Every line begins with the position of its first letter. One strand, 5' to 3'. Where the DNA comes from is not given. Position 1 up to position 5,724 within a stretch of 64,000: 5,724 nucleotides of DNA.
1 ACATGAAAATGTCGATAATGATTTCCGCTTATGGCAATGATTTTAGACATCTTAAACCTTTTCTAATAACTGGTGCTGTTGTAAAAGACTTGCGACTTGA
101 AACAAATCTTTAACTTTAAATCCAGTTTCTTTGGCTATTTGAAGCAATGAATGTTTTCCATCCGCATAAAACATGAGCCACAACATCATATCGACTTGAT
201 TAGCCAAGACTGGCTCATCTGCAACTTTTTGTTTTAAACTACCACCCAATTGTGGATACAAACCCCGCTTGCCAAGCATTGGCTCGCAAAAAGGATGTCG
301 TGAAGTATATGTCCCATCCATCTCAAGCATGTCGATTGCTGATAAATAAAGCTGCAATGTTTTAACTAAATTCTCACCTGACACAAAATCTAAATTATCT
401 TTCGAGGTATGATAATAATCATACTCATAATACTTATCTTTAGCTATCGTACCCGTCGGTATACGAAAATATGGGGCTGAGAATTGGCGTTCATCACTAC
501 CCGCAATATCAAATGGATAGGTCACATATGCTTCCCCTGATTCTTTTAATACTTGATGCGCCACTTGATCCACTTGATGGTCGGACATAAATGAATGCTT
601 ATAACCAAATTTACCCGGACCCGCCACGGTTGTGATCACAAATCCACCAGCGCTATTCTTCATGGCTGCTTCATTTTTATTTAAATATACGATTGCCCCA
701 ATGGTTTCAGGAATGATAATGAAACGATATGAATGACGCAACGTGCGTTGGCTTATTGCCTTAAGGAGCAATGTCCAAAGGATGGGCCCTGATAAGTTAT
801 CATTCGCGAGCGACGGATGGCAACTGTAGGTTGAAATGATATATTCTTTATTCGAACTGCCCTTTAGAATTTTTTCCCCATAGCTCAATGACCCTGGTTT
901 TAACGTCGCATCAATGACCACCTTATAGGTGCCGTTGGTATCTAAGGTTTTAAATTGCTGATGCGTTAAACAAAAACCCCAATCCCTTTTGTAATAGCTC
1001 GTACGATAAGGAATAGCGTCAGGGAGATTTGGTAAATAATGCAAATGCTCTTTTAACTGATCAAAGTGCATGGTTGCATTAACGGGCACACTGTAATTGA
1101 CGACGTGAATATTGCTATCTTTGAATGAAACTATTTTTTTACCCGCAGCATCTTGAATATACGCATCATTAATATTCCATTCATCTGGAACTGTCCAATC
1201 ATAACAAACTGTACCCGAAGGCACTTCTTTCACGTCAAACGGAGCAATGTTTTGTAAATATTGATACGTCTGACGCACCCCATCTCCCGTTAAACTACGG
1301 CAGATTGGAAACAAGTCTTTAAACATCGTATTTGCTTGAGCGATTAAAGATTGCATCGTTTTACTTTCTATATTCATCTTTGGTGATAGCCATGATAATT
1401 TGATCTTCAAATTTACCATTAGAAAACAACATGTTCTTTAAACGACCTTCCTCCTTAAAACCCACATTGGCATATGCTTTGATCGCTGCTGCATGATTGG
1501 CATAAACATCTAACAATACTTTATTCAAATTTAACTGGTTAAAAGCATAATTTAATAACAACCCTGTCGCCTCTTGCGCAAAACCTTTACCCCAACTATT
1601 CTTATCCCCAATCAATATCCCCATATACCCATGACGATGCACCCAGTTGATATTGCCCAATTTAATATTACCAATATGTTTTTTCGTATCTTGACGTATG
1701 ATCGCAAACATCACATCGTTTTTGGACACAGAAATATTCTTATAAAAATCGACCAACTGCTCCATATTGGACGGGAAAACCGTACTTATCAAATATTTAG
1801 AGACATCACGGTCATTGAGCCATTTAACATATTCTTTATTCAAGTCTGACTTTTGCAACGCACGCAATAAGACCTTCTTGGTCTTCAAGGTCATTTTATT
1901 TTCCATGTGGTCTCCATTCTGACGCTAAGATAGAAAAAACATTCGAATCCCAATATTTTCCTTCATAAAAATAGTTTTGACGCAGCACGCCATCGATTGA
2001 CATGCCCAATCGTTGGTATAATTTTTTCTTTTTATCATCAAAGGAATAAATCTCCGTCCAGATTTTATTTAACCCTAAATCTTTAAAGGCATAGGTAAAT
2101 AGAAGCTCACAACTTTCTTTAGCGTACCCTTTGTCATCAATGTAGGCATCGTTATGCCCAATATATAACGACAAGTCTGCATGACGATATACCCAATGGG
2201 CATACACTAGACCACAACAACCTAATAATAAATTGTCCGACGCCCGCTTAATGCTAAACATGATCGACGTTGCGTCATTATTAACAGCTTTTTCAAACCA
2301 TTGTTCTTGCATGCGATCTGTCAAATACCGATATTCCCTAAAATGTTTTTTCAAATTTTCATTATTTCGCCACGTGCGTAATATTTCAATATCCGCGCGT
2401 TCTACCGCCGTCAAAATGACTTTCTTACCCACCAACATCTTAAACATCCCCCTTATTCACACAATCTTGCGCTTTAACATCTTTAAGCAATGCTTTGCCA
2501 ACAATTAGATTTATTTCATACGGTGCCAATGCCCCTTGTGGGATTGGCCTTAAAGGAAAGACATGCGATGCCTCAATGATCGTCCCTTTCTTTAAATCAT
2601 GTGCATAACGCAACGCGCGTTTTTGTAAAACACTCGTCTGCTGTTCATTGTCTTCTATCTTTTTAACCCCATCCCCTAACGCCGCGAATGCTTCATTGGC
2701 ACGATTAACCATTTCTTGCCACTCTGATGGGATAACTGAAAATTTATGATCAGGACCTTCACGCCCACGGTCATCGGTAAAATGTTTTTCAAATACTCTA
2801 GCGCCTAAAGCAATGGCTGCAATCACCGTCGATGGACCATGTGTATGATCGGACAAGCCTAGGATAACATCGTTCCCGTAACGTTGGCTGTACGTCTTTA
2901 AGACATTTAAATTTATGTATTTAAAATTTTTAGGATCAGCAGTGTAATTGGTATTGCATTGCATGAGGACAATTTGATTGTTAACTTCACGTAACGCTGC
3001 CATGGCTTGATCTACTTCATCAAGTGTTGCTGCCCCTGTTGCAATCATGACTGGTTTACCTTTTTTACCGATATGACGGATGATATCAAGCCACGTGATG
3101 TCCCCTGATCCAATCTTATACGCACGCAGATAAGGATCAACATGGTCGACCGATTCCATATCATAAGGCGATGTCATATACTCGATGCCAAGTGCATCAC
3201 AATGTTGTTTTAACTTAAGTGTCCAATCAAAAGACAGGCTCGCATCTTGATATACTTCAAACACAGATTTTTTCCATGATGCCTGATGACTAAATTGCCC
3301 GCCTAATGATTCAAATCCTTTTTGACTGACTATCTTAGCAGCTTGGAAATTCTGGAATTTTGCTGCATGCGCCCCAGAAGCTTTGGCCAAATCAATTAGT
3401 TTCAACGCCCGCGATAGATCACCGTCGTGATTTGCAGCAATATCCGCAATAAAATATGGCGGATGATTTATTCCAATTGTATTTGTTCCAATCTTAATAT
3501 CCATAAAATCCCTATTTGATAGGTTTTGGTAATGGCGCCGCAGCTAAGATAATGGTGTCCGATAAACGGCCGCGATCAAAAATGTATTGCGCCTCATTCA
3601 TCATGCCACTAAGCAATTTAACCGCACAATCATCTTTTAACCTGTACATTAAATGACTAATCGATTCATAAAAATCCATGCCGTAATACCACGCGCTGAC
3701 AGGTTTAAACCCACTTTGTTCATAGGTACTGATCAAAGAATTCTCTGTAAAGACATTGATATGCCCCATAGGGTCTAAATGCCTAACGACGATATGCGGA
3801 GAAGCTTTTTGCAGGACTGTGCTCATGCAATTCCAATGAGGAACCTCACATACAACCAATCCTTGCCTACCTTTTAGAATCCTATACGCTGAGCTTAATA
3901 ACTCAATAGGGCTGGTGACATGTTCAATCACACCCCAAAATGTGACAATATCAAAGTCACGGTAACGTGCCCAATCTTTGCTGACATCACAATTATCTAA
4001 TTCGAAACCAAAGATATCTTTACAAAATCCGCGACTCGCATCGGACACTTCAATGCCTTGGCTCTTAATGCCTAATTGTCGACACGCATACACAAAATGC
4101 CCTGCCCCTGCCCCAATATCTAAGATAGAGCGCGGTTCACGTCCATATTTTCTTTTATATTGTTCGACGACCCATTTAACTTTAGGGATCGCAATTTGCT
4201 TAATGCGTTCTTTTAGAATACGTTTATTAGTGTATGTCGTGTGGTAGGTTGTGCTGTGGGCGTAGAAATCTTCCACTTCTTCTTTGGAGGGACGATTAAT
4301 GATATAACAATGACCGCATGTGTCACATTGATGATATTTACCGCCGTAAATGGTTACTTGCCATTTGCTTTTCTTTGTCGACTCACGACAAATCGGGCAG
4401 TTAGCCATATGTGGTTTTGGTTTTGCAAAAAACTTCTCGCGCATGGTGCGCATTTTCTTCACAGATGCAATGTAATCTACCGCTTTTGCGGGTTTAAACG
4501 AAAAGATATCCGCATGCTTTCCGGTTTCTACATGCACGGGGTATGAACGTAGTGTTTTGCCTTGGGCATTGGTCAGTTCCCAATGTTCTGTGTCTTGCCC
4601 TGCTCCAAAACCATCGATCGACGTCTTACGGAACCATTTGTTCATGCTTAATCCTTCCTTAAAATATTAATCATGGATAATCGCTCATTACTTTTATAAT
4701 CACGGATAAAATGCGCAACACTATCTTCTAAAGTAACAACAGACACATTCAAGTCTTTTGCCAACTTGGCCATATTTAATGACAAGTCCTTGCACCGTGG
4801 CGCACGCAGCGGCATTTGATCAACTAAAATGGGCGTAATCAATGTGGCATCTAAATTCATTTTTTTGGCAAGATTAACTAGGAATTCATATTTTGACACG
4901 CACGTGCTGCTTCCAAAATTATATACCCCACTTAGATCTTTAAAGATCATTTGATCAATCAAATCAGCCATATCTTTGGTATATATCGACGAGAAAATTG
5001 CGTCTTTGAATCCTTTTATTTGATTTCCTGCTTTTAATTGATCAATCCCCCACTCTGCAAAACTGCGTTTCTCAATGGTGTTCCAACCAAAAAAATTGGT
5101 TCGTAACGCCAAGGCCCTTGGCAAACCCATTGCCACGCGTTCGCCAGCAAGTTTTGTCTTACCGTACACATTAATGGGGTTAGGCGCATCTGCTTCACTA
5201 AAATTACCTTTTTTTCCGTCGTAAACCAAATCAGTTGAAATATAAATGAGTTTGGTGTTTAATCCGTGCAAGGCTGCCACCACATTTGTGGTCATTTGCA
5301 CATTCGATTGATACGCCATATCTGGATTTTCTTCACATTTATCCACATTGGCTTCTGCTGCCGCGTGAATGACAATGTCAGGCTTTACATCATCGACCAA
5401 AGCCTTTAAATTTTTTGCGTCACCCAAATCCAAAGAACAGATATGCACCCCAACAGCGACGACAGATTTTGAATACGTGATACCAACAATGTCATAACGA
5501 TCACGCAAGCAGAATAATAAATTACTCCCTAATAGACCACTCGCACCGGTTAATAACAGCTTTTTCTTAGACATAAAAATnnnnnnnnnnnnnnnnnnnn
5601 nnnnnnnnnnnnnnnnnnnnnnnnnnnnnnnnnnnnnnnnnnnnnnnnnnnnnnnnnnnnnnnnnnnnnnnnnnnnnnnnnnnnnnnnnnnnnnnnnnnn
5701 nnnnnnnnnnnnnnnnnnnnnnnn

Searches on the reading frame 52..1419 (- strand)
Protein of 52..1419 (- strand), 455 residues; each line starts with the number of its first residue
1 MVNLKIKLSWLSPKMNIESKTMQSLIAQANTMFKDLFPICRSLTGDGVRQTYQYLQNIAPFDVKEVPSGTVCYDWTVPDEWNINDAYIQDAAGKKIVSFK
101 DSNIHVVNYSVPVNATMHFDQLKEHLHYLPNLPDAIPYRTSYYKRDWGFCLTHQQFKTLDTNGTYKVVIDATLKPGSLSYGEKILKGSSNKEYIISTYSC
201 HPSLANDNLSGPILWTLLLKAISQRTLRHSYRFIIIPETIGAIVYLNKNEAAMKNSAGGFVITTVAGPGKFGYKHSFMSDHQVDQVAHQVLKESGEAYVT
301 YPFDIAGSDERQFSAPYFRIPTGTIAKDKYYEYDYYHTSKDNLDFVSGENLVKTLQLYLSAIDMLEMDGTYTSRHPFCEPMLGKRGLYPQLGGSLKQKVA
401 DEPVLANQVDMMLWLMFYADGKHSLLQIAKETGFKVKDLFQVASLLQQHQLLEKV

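Call 16: search_protein_families(library=pfam, proteins=[window:52-1419:-], max_evalue=0.001)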
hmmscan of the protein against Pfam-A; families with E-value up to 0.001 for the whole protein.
window:52-1419:- (455 aa): 3 families
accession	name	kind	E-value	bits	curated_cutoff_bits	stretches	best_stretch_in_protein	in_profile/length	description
PF16254.10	DUF4910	-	1.4e-83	280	26.6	1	32-368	3-247/247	Domain of unknown function (DUF4910)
PF09940.16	DUF2172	-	3.2e-38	130.4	27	1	80-172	1-92/92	Domain of unknown function (DUF2172)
PF16221.11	HTH_47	-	4.3e-19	68.3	27.1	1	370-453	2-77/78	winged helix-turn-helix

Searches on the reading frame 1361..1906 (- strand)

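Call 16: search_protein_families(library=pfam, proteins=[window:1361-1906:-], max_evalue=0.001)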
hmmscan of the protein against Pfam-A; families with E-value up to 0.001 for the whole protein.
window:1361-1906:- (181 aa): 4 families
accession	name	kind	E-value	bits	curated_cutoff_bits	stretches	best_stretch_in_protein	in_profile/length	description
PF13302.13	Acetyltransf_3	-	2.1e-22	80.8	25.4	1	12-151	2-138/138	Acetyltransferase (GNAT) domain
PF13420.13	Acetyltransf_4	-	7.2e-12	46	24.3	1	14-170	1-154/155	Acetyltransferase (GNAT) domain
PF00583.31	Acetyltransf_1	-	3.1e-08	34.3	20.7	1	52-150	22-116/116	Acetyltransferase (GNAT) family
PF13523.12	Acetyltransf_8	-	4.9e-06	26.7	27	1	95-155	82-142/145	Acetyltransferase (GNAT) domain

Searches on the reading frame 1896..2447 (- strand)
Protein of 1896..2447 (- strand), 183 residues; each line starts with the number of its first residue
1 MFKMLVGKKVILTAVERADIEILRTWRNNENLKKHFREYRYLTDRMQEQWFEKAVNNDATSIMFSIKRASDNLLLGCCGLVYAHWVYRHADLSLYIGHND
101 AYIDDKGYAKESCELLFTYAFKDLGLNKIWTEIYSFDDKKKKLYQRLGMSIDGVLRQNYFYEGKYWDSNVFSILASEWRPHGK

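Call 16: search_protein_families(library=pfam, proteins=[window:1896-2447:-], max_evalue=0.001)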
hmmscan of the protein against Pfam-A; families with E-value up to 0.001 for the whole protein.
window:1896-2447:- (183 aa): 3 families
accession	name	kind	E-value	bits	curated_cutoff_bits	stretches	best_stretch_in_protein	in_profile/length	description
PF13302.13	Acetyltransf_3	-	1.3e-16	62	25.4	1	10-149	2-137/138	Acetyltransferase (GNAT) domain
PF13420.13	Acetyltransf_4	-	3.8e-15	56.7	24.3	1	13-169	2-154/155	Acetyltransferase (GNAT) domain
PF00583.31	Acetyltransf_1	-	0.00037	21.2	20.7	1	38-149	13-116/116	Acetyltransferase (GNAT) family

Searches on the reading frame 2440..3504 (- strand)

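Call 16: search_protein_families(library=pfam, proteins=[window:2440-3504:-], max_evalue=0.001)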
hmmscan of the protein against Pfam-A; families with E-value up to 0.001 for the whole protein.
window:2440-3504:- (354 aa): 2 families
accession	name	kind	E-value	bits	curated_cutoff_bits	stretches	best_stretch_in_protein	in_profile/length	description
PF03102.20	NeuB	-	2.2e-72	243.9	22.1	1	36-281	1-241/241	NeuB family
PF08666.17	SAF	-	5.8e-06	27.2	21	1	298-345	4-53/63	SAF domain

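Call 29: search_protein_families(library=ncbifam, proteins=[window:2440-3504:-], max_evalue=0.0001)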
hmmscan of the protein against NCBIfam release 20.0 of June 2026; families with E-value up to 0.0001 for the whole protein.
window:2440-3504:- (354 aa): 3 families
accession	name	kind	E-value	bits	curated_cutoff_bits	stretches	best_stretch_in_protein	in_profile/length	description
TIGR03569.1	NeuB_NnaB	equivalog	3.3e-79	266.3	399.65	1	17-346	2-326/329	N-acetylneuraminate synthase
TIGR03586.1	PseI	equivalog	2.5e-72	243.8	340.25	1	16-347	2-325/327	pseudaminic acid synthase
TIGR01361.1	DAHP_synth_Bsub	equivalog_domain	1.5e-05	24.5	267.75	1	96-262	79-250/260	3-deoxy-7-phosphoheptulonate synthase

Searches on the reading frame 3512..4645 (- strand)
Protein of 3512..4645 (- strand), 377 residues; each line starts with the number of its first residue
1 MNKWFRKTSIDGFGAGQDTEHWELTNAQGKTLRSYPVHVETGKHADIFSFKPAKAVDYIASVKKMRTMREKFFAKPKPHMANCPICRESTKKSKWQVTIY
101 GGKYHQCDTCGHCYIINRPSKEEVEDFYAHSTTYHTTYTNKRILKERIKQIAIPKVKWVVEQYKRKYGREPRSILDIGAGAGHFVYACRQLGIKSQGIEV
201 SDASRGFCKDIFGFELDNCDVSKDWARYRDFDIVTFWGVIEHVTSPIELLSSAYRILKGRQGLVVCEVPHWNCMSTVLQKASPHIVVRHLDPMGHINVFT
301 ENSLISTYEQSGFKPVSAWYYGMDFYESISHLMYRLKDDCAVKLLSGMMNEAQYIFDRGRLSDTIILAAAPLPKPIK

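Call 16: search_protein_families(library=pfam, proteins=[window:3512-4645:-], max_evalue=0.001)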
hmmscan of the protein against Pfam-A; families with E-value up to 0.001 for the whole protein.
window:3512-4645:- (377 aa): 5 families
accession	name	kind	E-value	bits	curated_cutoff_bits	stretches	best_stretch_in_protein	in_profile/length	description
PF13489.12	Methyltransf_23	-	1.2e-19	71.1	27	1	167-317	19-163/164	Methyltransferase domain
PF08242.18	Methyltransf_12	-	6.8e-07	30.4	30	1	175-258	1-93/98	Methyltransferase domain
PF08241.18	Methyltransf_11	-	1.2e-06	29.5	21.2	1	175-259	1-89/95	Methyltransferase domain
PF13649.12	Methyltransf_25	-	9.9e-06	26.6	27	1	174-258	1-94/97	Methyltransferase domain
PF13847.12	Methyltransf_31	-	1.2e-05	25.4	27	1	173-269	6-113/145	Methyltransferase domain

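Call 29: search_protein_families(library=ncbifam, proteins=[window:3512-4645:-], max_evalue=0.0001)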
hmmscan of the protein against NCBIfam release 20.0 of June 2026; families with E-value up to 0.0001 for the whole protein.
window:3512-4645:- (377 aa): 2 families
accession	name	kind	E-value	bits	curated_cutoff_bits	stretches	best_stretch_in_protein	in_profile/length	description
TIGR01983.1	UbiG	equivalog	5.9e-07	29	102.95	1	150-264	24-150/228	bifunctional 2-polyprenyl-6-hydroxyphenol methylase/3-demethylubiquinol 3-O-methyltransferase UbiG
TIGR02081.1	metW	equivalog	2e-05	24.2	189.5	1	173-280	16-124/194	methionine biosynthesis protein MetW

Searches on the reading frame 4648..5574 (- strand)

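Call 5: search_protein_families(library=pfam, proteins=[window:4648-5574:-], max_evalue=0.01)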
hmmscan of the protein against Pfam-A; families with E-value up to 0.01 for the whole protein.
window:4648-5574:- (308 aa): 5 families
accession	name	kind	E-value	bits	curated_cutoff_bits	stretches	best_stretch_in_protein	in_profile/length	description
PF04321.23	RmlD_sub_bind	-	3.3e-50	171.2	27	1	5-293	2-285/287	RmlD substrate binding domain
PF01370.27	Epimerase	-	5e-30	105.1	20.9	1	7-219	2-238/240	NAD dependent epimerase/dehydratase family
PF16363.11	GDP_Man_Dehyd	-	1e-16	61.8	27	1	7-152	1-168/332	GDP-mannose 4,6 dehydratase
PF02719.21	Polysacc_synt_2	-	9.2e-12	45.2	20.2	1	48-151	61-152/293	Polysaccharide biosynthesis protein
PF07993.18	NAD_binding_4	-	6.8e-07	29.1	20.1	1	52-149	78-189/258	Male sterility protein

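Call 29: search_protein_families(library=ncbifam, proteins=[window:4648-5574:-], max_evalue=0.0001)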
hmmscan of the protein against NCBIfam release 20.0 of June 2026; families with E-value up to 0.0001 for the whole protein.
window:4648-5574:- (308 aa): 16 families
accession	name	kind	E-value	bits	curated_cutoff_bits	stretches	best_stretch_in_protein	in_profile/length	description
TIGR01214.1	rmlD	equivalog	5.1e-53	180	224.05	1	5-292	1-284/285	dTDP-4-dehydrorhamnose reductase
NF007440.0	PRK09987.1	equivalog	1.2e-20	74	308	1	41-283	29-283/299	dTDP-4-dehydrorhamnose reductase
TIGR01181.1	dTDP_gluc_dehyt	equivalog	6.3e-18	64.9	365.1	1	6-298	2-316/321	dTDP-glucose 4,6-dehydratase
TIGR01179.1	galE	equivalog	1.8e-17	63.2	262.3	1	5-151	1-159/332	UDP-glucose 4-epimerase GalE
TIGR02197.1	heptose_epim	equivalog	3.4e-15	56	274.6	1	7-294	2-314/316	ADP-glyceromanno-heptose 6-epimerase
TIGR02622.1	CDP_4_6_dhtase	equivalog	2.8e-13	49.8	278.45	1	3-150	4-167/352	CDP-glucose 4,6-dehydratase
NF042423.1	oxyalk_red_Shew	equivalog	2.8e-11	43.1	580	1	4-148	9-156/331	2-alkyl-3-oxoalkanoate reductase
TIGR03589.1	PseB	equivalog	1.8e-10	40.3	407.75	1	49-147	61-145/324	UDP-N-acetylglucosamine 4,6-dehydratase (inverting)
TIGR01777.1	yfcH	hypoth_equivalog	2.1e-08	34.1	207.35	0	192-253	193-255/292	TIGR01777 family oxidoreductase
TIGR03466.1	HpnA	hypoth_equivalog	5e-08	32.2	367.65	1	5-150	2-154/327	hopanoid-associated sugar epimerase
NF042422.1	oxyalk_red_OleD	equivalog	1.4e-07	31.2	580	1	5-118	2-114/329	2-alkyl-3-oxoalkanoate reductase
TIGR01746.1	Thioester-redct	subfamily_domain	2.3e-06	27.1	213.35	0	65-150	89-179/371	thioester reductase domain-containing protein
NF007956.0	PRK10675.1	subfamily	7.1e-06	25.4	394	1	6-154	3-166/338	UDP-glucose 4-epimerase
NF043036.1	ErythonDh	equivalog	1.5e-05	24.4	325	1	5-145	2-157/321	D-erythronate dehydrogenase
NF047350.1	aureusi_NRPS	equivalog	6.8e-05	19.9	2500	0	34-115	2078-2156/2373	aureusimine non-ribosomal peptide synthetase AusA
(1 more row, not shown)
